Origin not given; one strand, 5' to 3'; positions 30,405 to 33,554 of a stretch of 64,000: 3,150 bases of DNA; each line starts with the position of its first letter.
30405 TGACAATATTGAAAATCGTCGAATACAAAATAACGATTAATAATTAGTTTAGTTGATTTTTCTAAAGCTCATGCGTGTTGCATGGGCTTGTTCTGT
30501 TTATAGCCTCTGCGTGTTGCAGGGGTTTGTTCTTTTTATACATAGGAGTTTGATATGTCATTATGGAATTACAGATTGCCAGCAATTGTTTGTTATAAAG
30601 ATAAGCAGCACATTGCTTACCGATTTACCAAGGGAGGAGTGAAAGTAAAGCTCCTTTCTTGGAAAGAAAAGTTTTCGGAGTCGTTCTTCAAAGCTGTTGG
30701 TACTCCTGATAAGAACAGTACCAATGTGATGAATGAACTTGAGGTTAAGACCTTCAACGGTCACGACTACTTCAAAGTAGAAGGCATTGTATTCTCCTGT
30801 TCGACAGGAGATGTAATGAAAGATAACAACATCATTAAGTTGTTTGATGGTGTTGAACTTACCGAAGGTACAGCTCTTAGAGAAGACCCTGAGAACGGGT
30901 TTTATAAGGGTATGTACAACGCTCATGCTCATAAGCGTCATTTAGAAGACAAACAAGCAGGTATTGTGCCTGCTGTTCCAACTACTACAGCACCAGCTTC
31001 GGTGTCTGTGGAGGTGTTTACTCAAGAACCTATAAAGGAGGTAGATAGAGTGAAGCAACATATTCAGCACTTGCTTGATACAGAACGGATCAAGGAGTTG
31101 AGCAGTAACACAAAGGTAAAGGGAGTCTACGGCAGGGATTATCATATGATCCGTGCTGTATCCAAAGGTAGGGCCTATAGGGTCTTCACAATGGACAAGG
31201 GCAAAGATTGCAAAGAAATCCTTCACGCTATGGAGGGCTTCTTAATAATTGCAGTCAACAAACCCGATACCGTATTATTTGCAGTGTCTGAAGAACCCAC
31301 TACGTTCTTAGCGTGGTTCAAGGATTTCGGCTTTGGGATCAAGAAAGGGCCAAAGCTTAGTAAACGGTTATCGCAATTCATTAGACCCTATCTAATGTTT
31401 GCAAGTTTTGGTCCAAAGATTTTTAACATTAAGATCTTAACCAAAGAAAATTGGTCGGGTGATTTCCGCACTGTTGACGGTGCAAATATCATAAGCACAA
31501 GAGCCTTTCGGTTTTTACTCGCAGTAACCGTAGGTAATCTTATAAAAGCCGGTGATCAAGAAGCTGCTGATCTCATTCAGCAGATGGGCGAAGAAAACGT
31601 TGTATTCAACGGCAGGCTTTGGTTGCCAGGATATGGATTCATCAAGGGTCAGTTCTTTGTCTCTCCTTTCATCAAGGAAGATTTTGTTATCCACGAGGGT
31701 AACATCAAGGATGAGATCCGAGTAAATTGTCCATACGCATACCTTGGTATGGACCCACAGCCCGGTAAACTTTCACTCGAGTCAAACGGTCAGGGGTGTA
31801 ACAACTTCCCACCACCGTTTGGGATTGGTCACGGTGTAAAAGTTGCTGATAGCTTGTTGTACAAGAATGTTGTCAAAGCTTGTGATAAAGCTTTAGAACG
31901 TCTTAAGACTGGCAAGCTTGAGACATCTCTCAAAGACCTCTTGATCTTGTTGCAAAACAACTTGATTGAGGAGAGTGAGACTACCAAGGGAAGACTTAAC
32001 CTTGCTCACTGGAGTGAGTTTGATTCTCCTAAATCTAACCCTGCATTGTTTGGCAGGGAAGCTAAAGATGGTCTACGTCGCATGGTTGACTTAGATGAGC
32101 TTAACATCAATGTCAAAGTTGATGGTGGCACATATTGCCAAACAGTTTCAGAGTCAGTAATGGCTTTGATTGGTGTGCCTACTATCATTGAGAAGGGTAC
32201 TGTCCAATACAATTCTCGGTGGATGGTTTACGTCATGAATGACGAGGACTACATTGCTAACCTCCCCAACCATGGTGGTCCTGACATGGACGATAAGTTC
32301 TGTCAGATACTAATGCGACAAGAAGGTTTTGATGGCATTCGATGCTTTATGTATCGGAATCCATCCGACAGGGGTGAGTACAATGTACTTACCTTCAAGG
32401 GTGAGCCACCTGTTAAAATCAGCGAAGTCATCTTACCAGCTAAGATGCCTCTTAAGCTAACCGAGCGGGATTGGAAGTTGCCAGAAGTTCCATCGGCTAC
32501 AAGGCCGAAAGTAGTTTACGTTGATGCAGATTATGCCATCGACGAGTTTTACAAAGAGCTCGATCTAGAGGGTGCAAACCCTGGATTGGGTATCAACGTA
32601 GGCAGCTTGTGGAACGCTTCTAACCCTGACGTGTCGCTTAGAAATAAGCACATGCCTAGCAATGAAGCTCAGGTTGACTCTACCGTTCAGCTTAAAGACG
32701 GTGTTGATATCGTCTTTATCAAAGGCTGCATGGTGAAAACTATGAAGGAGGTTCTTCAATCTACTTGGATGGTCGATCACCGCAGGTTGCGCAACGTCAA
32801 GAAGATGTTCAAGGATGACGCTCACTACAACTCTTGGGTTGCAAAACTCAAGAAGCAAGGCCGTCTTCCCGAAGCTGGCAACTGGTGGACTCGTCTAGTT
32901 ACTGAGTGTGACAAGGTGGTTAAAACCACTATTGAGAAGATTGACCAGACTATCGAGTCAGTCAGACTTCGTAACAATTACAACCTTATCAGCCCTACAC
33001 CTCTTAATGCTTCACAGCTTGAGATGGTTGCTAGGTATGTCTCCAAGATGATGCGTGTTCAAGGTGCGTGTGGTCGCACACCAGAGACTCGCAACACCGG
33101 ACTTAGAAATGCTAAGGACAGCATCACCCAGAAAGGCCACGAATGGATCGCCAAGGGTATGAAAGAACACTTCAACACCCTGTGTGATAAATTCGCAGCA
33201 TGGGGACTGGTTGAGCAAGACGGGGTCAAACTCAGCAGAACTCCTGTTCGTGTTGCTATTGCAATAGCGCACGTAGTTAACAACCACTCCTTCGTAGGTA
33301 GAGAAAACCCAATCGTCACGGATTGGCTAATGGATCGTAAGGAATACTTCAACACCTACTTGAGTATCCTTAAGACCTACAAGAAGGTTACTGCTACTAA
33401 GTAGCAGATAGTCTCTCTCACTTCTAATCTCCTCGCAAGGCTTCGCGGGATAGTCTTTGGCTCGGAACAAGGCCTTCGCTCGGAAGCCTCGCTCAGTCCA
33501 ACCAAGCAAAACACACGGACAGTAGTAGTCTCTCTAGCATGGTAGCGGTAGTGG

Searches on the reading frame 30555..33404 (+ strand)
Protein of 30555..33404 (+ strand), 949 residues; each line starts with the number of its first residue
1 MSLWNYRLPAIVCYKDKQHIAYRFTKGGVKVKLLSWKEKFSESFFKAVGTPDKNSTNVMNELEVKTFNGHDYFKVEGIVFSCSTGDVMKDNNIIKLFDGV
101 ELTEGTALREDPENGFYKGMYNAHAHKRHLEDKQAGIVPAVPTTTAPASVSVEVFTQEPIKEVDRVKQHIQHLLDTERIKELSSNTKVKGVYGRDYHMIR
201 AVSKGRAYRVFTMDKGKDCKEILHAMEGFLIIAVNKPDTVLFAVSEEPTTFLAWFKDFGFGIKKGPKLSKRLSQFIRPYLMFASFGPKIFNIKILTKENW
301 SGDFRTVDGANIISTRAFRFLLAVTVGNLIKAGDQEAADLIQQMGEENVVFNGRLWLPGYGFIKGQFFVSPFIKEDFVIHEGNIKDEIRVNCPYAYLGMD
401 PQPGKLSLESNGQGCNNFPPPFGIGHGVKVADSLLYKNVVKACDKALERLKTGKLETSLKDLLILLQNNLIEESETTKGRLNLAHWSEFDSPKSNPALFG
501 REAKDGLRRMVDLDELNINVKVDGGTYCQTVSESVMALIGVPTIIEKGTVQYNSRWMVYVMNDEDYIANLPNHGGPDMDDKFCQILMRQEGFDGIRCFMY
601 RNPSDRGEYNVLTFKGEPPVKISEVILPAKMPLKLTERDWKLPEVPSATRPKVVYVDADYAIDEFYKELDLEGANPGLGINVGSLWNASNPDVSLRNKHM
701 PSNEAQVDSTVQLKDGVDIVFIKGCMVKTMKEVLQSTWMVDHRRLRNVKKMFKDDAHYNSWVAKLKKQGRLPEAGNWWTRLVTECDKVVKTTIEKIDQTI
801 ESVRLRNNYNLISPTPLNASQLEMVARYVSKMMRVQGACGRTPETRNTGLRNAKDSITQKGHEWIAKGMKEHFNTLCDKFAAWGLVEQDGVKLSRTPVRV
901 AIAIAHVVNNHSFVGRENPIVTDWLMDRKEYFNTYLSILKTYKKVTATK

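Call 7: search_protein_families(library=phrogs, proteins=[window:30555-33404:+])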
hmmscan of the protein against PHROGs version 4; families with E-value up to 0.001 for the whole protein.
window:30555-33404:+ (949 aa): 0 families

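Call 15: search_protein_families(library=pfam, proteins=[window:30555-33404:+], max_evalue=0.01)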
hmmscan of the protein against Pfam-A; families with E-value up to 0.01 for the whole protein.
window:30555-33404:+ (949 aa): 1 family
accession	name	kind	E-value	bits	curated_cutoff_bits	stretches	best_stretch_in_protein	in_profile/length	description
PF13100.11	OstA_2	-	0.0064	16.6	21.2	0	52-122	10-80/158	OstA-like protein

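Call 18: find_related_loci(query=window:30555-33401:+, collection=viral_contigs, flank=10000)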
Query window:30555-33401:+ (949 aa) in viral_contigs; peptide patterns used: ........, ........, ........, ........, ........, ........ (x = any residue, [..] = any of these).
3 stretches matched a pattern, but none encodes a relative of the query by tblastn (E <= 1e-3).

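Call 19: search_solved_structures(query=window:30555-33401:+, max_evalue=1)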
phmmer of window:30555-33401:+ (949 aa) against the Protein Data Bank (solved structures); distinct sequences matched with E-value up to 1: 0.

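Call 21: find_homologous_proteins(query=window:30555-33401:+)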
Query window:30555-33401:+ (949 aa): 11 proteins with E <= 0.001 among 8000 candidates.
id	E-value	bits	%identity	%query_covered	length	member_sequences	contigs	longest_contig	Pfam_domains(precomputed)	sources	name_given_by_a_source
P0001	0.0e+0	2032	90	100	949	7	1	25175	-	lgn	-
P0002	0.0e+0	2031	91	100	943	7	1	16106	-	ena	-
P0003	0.0e+0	1786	80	100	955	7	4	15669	-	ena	-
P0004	0.0e+0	1631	74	100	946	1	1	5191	-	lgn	-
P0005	0.0e+0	1433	67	99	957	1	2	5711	-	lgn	-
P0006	0.0e+0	1427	66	100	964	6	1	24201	-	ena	-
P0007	0.0e+0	1378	65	99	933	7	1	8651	-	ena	-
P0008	5.1e-153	529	35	99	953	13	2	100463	-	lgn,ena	-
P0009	1.7e-133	465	37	80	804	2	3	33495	-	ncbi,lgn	-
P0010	5.2e-125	436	34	80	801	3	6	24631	-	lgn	-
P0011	2.8e-108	381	33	80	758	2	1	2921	-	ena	-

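Call 22: find_encoding_contigs(protein=P0001, flank=10000, max_places=2)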
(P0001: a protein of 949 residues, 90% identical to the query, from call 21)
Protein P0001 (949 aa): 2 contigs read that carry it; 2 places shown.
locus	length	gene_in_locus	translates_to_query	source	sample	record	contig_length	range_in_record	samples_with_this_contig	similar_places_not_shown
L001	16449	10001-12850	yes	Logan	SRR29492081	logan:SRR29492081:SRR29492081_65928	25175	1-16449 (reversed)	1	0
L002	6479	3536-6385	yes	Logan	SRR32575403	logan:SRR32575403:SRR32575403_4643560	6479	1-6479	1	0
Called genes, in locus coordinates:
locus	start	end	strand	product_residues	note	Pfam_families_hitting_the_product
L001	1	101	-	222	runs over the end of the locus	PF24163:HCP (faint)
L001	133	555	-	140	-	-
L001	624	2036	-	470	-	PF05065:Phage_capsid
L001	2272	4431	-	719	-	-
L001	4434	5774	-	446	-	PF04860:Phage_portal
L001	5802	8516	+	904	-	-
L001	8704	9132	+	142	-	-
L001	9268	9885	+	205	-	-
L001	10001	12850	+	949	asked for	-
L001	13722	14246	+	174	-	-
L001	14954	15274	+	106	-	-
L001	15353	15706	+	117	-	-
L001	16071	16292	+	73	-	-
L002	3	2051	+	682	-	?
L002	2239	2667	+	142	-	-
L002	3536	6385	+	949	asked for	-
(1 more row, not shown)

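Call 23: find_encoding_contigs(protein=P0002, flank=10000, max_places=2)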
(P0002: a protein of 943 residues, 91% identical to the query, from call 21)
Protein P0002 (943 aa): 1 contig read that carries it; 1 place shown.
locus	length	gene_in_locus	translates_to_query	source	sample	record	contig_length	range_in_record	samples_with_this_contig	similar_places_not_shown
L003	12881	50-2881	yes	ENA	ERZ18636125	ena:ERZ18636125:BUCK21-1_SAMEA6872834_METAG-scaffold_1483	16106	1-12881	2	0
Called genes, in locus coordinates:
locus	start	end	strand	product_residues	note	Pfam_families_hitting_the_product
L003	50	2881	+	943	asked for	-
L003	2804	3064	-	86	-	-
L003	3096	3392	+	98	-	-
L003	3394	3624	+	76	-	-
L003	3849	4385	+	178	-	-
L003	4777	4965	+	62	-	-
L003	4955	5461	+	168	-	-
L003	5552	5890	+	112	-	-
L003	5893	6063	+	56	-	-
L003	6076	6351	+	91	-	-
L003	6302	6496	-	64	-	-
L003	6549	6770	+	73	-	-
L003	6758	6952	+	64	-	-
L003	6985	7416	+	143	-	-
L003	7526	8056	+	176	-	-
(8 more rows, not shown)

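Call 24: find_encoding_contigs(protein=P0003, flank=10000, max_places=2)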
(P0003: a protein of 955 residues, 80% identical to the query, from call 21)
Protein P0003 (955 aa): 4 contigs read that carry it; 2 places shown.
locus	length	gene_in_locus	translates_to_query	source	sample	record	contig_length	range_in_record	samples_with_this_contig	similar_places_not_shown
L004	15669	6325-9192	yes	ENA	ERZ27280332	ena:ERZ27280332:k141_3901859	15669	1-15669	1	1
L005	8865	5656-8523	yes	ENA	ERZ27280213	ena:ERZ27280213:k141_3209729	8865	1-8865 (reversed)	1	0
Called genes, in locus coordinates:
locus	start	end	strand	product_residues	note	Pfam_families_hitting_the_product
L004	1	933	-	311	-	?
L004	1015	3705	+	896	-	-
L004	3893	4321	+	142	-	-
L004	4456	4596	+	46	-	-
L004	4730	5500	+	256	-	-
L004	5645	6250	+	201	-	-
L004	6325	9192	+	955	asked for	-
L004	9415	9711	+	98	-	-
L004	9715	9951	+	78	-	-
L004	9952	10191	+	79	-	-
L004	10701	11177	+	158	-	-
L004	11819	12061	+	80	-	-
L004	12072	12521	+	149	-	-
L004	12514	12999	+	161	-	PF06908:YpsA, PF02481:DNA_processg_A (weak)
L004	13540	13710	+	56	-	-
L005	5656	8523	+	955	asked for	-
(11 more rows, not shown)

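Call 25: find_encoding_contigs(protein=P0006, flank=10000, max_places=2)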
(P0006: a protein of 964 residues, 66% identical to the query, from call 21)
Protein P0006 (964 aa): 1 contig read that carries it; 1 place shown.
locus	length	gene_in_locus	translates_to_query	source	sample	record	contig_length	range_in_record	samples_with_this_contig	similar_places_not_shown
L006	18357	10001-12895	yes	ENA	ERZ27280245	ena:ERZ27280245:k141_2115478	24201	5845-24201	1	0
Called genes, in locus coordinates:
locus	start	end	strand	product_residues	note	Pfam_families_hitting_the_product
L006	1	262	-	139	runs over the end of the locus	-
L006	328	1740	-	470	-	PF05065:Phage_capsid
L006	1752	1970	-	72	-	-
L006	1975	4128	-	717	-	-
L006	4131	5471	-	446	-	PF04860:Phage_portal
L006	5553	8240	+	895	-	-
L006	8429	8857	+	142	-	-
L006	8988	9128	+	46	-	-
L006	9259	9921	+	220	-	-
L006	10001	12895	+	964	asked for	-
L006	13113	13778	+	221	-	-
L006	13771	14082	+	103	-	-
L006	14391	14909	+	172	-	-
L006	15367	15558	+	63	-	-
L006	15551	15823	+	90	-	-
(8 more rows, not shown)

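Call 27: find_encoding_contigs(protein=P0008, flank=10000, max_places=2)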
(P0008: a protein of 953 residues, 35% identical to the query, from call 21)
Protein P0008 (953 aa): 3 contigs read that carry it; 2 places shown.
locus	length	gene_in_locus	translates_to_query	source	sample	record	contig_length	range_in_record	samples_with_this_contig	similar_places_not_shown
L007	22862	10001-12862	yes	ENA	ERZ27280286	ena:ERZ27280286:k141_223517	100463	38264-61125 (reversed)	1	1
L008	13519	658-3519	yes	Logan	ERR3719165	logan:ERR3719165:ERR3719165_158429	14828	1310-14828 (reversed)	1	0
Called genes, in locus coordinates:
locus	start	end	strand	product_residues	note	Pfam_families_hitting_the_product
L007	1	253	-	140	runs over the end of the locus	-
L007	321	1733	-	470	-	PF05065:Phage_capsid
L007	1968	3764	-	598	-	-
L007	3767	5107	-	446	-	PF04860:Phage_portal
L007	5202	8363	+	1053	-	-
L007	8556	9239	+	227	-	-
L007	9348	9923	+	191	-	-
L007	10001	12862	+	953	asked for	-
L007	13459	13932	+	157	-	-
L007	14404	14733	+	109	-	-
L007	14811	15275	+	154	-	-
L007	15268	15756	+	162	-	PF06908:YpsA, PF02481:DNA_processg_A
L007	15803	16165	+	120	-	-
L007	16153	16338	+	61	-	-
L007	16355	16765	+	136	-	-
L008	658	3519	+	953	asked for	-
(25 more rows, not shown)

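Call 28: find_encoding_contigs(protein=P0009, flank=10000, max_places=2)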
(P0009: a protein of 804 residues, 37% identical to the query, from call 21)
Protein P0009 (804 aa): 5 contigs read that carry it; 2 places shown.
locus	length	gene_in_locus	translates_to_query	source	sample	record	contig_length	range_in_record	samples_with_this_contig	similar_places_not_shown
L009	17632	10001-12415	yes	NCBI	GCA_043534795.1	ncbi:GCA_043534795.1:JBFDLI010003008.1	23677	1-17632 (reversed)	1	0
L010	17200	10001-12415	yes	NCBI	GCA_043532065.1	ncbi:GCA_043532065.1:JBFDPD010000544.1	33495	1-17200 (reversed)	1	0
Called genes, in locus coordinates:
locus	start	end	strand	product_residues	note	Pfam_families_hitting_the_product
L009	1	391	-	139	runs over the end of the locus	-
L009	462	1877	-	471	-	PF05065:Phage_capsid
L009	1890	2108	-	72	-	-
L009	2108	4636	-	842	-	PF19141:DUF5824 (weak)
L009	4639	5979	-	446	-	PF04860:Phage_portal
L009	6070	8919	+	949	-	-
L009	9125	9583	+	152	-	-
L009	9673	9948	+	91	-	-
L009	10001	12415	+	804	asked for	-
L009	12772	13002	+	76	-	-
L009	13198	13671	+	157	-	-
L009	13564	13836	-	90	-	-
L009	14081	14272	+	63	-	-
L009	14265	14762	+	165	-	-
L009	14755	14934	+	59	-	-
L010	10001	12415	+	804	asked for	-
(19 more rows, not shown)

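Call 29: find_encoding_contigs(protein=P0007, flank=10000, max_places=1)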
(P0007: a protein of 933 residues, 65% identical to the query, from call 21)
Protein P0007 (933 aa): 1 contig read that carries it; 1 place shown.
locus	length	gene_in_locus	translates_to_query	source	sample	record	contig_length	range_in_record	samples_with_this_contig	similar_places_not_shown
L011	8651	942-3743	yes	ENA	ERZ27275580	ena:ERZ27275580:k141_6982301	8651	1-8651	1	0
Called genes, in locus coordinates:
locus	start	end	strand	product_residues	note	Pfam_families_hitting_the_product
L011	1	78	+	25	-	?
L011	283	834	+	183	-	-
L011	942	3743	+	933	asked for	-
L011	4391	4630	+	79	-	-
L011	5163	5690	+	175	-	-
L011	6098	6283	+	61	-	-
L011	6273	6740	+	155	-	-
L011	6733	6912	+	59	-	-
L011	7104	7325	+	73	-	-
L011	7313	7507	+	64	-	-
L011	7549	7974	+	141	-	-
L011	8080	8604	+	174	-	-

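Call 45: search_protein_representatives(alignment_id=A1)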
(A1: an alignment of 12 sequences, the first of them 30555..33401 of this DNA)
Query: 12 sequences, 927 profile positions. Proteins with E-value up to 0.001 (for the whole library): 270; up to 1e-10: 134; up to 1e-30: 47. The best 150 are listed.
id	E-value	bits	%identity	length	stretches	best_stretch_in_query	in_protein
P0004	0.0e+00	1638.8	-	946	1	3-926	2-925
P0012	0.0e+00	1092.1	-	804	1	157-925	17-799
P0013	0.0e+00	1046.5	-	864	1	143-926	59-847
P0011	0.0e+00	1031.1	-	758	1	158-922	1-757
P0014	3.0e-216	736.8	-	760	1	158-921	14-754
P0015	9.0e-168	576.4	-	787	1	161-924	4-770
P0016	5.9e-165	567.1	-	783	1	164-921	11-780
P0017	1.2e-160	552.9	-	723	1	174-923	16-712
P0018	5.5e-123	428.2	-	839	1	159-869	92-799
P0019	2.0e-105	370.1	-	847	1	155-814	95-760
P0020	4.5e-71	256.4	-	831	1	209-731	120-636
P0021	1.1e-66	241.8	-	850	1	228-777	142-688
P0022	1.7e-62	228.0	-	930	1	232-855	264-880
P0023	2.7e-55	204.2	-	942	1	235-813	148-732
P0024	1.9e-53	198.1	-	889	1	205-725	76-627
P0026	3.4e-50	187.3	-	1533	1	232-779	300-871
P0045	2.7e-37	144.6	-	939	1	208-593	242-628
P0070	6.7e-26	106.9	-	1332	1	227-716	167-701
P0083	8.0e-22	93.4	-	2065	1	324-701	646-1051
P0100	4.8e-17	77.6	-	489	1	471-715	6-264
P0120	2.1e-13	65.5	-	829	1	229-721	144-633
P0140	1.9e-11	59.1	-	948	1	182-722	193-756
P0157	1.9e-09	52.5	-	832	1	224-723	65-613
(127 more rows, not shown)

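Call 46: search_protein_families(library=pfam, proteins=[P0020, P0026, P0045, P0070, P0083, P0100, P0120, P0140, P0157], max_evalue=0.01)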
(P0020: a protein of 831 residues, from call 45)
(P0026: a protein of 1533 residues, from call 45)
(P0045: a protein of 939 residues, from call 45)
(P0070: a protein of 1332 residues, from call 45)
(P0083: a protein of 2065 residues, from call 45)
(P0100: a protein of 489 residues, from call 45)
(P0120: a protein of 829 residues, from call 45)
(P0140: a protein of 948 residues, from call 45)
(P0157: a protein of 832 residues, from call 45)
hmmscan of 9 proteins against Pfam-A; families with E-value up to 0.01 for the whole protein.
P0020 (831 aa): 0 families

P0026 (1533 aa): 14 families
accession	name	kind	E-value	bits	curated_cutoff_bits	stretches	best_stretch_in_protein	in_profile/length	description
PF13604.12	AAA_30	-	1.5e-23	84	27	1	1085-1269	2-160/191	AAA domain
PF13245.12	AAA_19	-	1.3e-17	64.7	25.1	1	1103-1241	10-132/134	AAA domain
PF05970.20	PIF1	-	2.6e-13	50.5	25.9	1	1084-1269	1-193/223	PIF1-like helicase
PF13538.12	UvrD_C_2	-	1e-08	35.4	27.4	1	1479-1527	1-49/52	UvrD-like helicase C-terminal domain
PF13086.12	AAA_11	-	2.4e-08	34.5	27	2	1084-1154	1-71/257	AAA domain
PF13401.12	AAA_22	-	3.7e-07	31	27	1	1104-1238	5-126/130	AAA domain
PF01443.25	Viral_helicase1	-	5.5e-07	30.1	21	0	1110-1245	4-104/228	Viral superfamily 1 RNA helicase core domain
PF09848.15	SLFN-g3_helicase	-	8.8e-06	25.7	24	1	1106-1242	3-131/354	Schlafen group 3, DNA/RNA helicase domain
PF00580.27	UvrD-helicase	-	9.1e-06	26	23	0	1098-1196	7-99/271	UvrD/REP helicase N-terminal domain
PF00270.35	DEAD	-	1e-05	25.8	26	1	1089-1226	4-146/167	DEAD/DEAH box helicase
PF05127.21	NAT10_TcmA_helicase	-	3e-05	24.4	22.7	1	1110-1214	3-105/176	RNA cytidine acetyltransferase NAT10/TcmA, helicase domain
PF04851.21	ResIII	-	0.00018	21.9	22.5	1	1083-1146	2-64/164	Type III restriction enzyme, res subunit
PF13191.12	AAA_16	-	0.0012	19.9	32.6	1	1094-1135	14-52/167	AAA ATPase domain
PF07728.20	AAA_5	-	0.0017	18.8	22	0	1107-1240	2-108/139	AAA domain (dynein-related subfamily)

P0045 (939 aa): 0 families

P0070 (1332 aa): 0 families

P0083 (2065 aa): 12 families
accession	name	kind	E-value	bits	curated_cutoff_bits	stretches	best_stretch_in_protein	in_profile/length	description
PF13604.12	AAA_30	-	2.1e-22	80.2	27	1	1588-1795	2-162/191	AAA domain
PF13245.12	AAA_19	-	8.3e-14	52.3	25.1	1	1607-1763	10-132/134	AAA domain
PF05970.20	PIF1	-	1.2e-09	38.6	25.9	1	1588-1654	2-67/223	PIF1-like helicase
PF01443.25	Viral_helicase1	-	6.5e-08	33.1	21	0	2012-2061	178-224/228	Viral superfamily 1 RNA helicase core domain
PF13086.12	AAA_11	-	2.4e-07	31.2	27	0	1588-1653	2-68/257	AAA domain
PF13538.12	UvrD_C_2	-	4.3e-07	30.1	27.4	1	2011-2061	1-49/52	UvrD-like helicase C-terminal domain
PF13401.12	AAA_22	-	5.2e-05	24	27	1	1607-1760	4-126/130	AAA domain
PF04851.21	ResIII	-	0.00027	21.3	22.5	1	1586-1648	2-64/164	Type III restriction enzyme, res subunit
PF00580.27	UvrD-helicase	-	0.0013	18.9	23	1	1603-1697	10-99/271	UvrD/REP helicase N-terminal domain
PF05127.21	NAT10_TcmA_helicase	-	0.0024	18.2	22.7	1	1617-1745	6-114/176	RNA cytidine acetyltransferase NAT10/TcmA, helicase domain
PF18343.7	SH3_14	-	0.0028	18.2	25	0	1915-2007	34-130/134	Dda helicase SH3 domain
PF24883.2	NPHP3_N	-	0.0046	17.6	24.8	0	1598-1673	11-92/164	Nephrocystin 3, N-terminal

P0100 (489 aa): 0 families

P0120 (829 aa): 0 families

P0140 (948 aa): 0 families

P0157 (832 aa): 1 family
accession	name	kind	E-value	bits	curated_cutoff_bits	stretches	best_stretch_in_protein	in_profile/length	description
PF23763.2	Beta-barrel_GLAA-B_I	-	0.00016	22.2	28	1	368-409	23-64/95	GLAA-B beta-barrel domain I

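Call 47: predict_structure(alignment_id=A1)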
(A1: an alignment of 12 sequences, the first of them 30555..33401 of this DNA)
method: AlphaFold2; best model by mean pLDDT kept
length: 949 residues; sequences in the alignment: 12
mean_pLDDT: 78.8   pTM: 0.70
mean pLDDT of the five models: 78.8, 78.1, 77.8, 76.6, 75.2
residues with pLDDT >= 90: 258; 70-90: 496; 50-70: 105; < 50: 90
segments of 3 or more residues with pLDDT < 50: 1-6, 37-48, 100-163, 914-917
pLDDT, mean of each block of 10 residues (from residue 1): 47 67 65 56 45 71 76 75 77 72 37 37 38 30 27 30 51 62 68 72 86 82 86 85 88 91 81 85 88 92 85 94 88 78 87 90 90 93 86 88 76 85 90 94 92 82 71 77 91 90 88 88 88 91 89 89 86 56 88 89 73 91 86 65 84 68 83 70 89 83 83 80 93 93 87 92 94 85 95 90 88 89 90 88 84 76 90 93 82 87 90 53 78 91 81
secondary structure, 60 per line:
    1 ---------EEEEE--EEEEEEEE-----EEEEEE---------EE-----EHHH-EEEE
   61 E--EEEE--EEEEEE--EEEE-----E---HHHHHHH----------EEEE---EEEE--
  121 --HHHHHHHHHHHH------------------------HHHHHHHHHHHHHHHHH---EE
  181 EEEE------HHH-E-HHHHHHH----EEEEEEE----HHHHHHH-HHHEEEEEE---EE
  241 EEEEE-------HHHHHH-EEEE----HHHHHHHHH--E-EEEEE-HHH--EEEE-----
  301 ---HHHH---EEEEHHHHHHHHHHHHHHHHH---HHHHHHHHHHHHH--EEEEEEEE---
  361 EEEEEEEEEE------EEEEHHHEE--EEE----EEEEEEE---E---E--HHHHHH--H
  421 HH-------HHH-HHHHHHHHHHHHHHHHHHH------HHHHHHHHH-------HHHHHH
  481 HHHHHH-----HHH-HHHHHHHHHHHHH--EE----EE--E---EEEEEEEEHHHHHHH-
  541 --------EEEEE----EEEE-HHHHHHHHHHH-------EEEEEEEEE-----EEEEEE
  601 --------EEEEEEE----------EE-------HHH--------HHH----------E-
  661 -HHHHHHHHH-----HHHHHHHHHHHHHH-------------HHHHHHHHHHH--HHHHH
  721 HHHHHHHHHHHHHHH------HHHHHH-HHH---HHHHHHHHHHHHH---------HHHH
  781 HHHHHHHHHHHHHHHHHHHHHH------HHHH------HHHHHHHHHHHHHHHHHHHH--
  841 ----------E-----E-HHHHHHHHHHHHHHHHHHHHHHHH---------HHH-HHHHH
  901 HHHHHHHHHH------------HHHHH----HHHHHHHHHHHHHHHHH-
elements in order (helices of 4 or more, strands of 3 or more residues): E10-14 E17-24 E30-35 E57-61 E64-67 E70-75 E78-81 H91-97 E108-111 E115-118 H123-134 H159-175 E179-184 H197-203 E208-214 H219-225 E230-235 E239-245 H253-258 E260-263 H268-276 E281-285 E292-295 H304-307 E311-314 H315-331 H335-347 E350-357 E361-370 E377-380 E388-390 E395-401 H412-417 H434-452 H459-467 H475-486 H496-508 E525-532 H533-539 E549-553 E558-561 H563-573 E581-589 E595-600 E609-615 H662-670 H676-689 H703-713 H716-735 H742-747 H755-767 H777-802 H809-812 H819-838 H859-882 H896-910 H923-927 H932-948
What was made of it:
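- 30555..33404 (+): Gene for a 949-aa single-subunit two-barrel RNA polymerase, the proposed non-virion RNAP that reads the motif. It carries an invariant GGxDxDD acidic loop (D577, D579, D580). AF2 model with pLDDT 78.8 and pTM 0.70 (call 47).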
